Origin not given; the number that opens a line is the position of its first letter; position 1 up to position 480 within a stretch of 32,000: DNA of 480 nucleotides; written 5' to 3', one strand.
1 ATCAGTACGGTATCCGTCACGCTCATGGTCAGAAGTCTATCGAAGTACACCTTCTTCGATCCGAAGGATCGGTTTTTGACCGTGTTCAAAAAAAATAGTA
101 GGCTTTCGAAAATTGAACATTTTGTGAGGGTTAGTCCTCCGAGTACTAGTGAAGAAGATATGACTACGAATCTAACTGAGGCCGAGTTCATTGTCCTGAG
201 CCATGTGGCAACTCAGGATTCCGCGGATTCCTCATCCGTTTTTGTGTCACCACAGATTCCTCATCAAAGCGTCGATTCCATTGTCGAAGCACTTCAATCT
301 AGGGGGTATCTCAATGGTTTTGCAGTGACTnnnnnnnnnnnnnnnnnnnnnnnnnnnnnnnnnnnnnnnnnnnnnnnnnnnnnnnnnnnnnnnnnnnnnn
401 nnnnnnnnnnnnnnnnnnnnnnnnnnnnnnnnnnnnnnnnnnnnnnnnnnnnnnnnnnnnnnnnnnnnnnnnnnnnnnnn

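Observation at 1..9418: Low-GC accessory island: a lic-type surface-glycan decoration locus with a non-canonical parts list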

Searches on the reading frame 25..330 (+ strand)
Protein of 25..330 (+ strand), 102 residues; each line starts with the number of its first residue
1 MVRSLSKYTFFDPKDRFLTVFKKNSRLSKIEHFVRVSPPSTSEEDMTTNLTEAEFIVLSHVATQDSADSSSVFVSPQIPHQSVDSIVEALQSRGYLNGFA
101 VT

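Call 16: search_protein_families(library=pfam, proteins=[window:25-330:+], max_evalue=1)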
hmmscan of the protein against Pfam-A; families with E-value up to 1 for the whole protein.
window:25-330:+ (102 aa): 1 family
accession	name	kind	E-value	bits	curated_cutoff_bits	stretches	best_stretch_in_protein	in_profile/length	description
PF01978.25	TrmB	-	0.08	13.2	25.6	1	49-95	5-51/68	Sugar-specific transcriptional regulator TrmB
